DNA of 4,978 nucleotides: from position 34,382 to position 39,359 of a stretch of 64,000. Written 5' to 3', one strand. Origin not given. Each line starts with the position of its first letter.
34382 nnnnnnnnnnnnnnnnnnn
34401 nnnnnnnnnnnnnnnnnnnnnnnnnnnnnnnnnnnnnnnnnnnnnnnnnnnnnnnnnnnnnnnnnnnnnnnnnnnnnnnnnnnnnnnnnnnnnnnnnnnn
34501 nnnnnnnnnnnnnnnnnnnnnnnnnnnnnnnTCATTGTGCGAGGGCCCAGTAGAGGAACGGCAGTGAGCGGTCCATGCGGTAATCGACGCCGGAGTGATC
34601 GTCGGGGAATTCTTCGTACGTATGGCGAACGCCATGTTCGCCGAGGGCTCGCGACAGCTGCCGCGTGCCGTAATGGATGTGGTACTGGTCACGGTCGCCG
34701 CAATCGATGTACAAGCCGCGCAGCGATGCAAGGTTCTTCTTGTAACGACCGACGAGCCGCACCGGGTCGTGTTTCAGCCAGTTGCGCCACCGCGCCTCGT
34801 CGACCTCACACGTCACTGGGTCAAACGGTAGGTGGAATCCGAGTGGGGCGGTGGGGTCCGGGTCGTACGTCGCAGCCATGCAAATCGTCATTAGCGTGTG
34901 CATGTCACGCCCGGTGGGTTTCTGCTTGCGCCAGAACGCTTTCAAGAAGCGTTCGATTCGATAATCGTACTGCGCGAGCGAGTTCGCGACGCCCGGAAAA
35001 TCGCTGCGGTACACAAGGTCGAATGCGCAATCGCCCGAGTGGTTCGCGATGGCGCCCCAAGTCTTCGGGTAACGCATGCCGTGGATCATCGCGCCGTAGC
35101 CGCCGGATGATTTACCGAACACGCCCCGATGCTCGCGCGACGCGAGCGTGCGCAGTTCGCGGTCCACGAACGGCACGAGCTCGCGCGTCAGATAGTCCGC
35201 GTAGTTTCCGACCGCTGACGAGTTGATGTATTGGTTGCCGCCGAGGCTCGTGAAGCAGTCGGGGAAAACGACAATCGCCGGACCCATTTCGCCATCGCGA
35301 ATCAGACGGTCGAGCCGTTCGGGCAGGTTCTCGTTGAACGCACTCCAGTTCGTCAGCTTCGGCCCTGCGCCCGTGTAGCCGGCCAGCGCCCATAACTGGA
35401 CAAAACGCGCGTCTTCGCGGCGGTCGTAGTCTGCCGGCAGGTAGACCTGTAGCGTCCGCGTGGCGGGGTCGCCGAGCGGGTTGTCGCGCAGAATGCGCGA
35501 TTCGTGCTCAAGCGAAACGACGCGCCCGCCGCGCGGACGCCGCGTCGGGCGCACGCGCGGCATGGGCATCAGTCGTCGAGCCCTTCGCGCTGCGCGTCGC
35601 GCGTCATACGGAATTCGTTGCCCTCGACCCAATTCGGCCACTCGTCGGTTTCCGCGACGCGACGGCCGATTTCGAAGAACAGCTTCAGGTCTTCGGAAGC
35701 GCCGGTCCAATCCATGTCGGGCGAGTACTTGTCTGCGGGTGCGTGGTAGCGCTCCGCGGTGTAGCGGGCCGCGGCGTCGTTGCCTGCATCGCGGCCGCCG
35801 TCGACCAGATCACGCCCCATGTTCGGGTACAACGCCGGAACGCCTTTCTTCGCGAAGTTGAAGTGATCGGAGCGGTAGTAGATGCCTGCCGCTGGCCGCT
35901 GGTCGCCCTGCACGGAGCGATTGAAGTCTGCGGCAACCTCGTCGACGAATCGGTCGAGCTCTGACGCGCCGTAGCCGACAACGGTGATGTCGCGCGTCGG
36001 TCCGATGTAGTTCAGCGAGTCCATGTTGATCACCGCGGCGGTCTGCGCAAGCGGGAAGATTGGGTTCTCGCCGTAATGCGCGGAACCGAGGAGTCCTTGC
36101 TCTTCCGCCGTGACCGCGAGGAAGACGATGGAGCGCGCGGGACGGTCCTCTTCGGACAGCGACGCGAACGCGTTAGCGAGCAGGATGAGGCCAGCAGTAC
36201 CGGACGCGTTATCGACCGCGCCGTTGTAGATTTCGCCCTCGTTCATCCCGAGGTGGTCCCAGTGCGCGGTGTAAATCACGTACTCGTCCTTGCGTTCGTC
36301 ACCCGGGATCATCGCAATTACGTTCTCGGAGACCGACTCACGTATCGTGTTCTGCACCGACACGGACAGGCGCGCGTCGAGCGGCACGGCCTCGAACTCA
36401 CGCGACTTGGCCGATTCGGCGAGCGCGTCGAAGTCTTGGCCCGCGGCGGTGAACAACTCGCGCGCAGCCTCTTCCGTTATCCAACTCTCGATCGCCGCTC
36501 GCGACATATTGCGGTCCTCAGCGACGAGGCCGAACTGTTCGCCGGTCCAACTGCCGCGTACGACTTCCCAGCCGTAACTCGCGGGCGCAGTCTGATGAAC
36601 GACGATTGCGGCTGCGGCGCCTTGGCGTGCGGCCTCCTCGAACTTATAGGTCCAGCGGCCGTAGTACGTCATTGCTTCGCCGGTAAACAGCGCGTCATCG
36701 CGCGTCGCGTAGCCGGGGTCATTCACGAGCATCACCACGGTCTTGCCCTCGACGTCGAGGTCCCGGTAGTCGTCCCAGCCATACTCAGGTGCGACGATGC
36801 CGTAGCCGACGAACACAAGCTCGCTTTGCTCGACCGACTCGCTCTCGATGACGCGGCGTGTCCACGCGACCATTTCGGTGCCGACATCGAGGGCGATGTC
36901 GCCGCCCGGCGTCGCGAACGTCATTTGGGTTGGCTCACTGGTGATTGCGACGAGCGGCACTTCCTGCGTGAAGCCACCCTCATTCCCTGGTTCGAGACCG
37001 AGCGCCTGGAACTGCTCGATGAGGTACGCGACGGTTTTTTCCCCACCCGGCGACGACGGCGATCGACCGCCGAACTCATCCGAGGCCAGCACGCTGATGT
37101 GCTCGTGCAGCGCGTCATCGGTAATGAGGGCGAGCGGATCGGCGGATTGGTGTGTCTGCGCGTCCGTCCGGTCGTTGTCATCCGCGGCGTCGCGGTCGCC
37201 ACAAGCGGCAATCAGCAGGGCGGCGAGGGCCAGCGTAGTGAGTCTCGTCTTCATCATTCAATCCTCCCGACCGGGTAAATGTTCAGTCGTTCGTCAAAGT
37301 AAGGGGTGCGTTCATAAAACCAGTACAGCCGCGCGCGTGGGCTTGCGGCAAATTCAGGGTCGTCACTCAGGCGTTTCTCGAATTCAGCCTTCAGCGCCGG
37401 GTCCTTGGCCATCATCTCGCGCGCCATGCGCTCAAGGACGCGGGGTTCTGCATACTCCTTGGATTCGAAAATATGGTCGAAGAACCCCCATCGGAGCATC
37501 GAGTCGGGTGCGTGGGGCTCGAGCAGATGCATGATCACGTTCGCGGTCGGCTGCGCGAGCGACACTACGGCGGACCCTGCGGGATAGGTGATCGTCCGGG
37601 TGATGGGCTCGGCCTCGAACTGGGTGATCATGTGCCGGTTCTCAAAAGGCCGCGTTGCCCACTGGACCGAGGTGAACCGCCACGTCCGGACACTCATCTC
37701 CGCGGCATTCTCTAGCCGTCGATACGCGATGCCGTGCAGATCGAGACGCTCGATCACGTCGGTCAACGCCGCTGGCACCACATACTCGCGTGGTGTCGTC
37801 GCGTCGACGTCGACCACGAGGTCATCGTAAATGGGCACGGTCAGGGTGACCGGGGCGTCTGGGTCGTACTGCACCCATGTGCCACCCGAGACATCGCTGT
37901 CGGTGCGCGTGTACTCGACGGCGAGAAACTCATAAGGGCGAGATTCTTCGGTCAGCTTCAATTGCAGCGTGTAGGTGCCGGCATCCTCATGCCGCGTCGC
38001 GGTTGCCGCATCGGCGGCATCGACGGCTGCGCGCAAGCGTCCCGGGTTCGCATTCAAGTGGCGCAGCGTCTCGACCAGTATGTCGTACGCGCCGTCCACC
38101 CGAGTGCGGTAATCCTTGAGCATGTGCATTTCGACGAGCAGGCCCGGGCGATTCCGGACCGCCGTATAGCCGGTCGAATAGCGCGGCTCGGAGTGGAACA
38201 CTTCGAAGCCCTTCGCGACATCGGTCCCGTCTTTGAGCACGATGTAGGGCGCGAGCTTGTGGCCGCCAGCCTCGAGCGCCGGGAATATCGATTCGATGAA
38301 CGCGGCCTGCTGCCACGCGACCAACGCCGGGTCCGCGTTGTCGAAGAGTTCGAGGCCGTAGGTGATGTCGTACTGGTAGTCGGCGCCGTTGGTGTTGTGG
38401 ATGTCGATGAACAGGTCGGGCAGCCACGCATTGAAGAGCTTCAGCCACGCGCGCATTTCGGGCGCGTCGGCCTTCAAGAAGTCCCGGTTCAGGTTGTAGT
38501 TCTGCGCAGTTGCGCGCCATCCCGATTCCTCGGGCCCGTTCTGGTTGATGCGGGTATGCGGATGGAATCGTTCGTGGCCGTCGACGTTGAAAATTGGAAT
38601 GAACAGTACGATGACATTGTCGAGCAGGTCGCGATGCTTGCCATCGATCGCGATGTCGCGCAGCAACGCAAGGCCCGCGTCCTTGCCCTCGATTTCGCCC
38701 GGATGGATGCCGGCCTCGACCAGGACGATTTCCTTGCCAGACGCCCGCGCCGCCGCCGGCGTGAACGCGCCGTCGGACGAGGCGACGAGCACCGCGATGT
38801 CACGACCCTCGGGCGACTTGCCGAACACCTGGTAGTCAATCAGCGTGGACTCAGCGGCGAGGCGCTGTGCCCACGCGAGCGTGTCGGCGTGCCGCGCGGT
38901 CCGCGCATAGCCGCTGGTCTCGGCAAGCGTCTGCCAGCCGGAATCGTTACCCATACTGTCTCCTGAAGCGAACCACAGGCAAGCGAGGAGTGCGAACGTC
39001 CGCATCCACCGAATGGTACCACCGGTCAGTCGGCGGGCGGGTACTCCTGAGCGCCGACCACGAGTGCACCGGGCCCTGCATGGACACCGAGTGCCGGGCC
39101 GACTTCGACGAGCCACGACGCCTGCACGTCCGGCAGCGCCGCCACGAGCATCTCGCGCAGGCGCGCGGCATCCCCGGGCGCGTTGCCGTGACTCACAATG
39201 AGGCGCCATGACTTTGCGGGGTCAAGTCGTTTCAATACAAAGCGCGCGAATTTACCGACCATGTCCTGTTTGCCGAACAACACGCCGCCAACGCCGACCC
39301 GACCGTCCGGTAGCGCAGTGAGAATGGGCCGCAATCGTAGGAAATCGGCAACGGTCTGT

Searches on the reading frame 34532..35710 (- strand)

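Call 89: search_protein_families(library=pfam, max_evalue=1e-8, proteins=[window:34532-35710:-])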
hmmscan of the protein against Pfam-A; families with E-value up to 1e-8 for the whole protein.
window:34532-35710:- (392 aa): 1 family
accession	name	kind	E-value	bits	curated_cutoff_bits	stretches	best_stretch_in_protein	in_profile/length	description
PF00756.26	Esterase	-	2e-17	64.2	22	1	85-375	8-238/251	Putative esterase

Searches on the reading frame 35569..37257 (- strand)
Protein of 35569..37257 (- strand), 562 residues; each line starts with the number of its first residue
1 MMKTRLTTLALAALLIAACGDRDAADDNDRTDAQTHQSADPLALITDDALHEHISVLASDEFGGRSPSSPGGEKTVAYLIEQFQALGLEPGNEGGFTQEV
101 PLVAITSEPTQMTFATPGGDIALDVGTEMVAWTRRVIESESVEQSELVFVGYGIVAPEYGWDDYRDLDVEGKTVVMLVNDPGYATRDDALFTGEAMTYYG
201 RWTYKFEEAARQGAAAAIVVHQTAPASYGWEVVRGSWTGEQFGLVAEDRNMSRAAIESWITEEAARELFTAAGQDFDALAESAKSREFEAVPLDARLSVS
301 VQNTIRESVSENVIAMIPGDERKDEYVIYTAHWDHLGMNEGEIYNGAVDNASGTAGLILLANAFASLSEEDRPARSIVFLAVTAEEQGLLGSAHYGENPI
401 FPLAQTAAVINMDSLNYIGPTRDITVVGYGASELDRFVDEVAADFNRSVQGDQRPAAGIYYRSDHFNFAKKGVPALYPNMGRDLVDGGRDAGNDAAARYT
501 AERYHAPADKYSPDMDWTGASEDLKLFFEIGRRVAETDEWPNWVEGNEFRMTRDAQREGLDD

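Call 89: search_protein_families(library=pfam, max_evalue=1e-8, proteins=[window:35569-37257:-])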
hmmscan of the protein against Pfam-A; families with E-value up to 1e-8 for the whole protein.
window:35569-37257:- (562 aa): 1 family
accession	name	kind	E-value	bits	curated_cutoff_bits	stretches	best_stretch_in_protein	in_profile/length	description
PF04389.22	Peptidase_M28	-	1.7e-45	155.6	21.3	1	312-519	1-181/193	Peptidase family M28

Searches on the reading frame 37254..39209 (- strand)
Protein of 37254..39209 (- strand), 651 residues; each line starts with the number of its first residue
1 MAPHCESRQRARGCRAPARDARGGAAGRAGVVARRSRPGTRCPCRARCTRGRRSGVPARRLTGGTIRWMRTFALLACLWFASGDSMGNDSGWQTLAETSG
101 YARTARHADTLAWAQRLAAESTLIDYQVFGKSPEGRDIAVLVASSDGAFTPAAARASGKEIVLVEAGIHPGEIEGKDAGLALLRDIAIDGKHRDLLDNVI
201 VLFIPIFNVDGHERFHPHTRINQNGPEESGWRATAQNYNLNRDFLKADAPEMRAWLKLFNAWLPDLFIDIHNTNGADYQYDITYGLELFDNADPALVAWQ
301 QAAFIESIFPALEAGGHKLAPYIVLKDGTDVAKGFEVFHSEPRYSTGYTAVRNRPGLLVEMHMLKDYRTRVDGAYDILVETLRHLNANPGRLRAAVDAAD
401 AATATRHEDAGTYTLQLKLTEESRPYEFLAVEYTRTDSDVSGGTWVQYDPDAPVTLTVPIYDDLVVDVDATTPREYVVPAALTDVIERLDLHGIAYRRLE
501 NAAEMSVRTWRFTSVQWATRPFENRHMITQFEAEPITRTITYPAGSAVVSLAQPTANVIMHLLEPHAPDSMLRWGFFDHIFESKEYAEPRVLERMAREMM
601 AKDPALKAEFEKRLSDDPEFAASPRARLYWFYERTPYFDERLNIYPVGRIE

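Call 89: search_protein_families(library=pfam, max_evalue=1e-8, proteins=[window:37254-39209:-])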
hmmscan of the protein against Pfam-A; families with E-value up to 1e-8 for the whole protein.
window:37254-39209:- (651 aa): 1 family
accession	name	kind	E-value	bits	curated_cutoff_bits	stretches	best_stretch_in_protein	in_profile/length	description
PF00246.29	Peptidase_M14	-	2.6e-19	70.4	21.6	1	111-246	2-135/286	Zinc carboxypeptidase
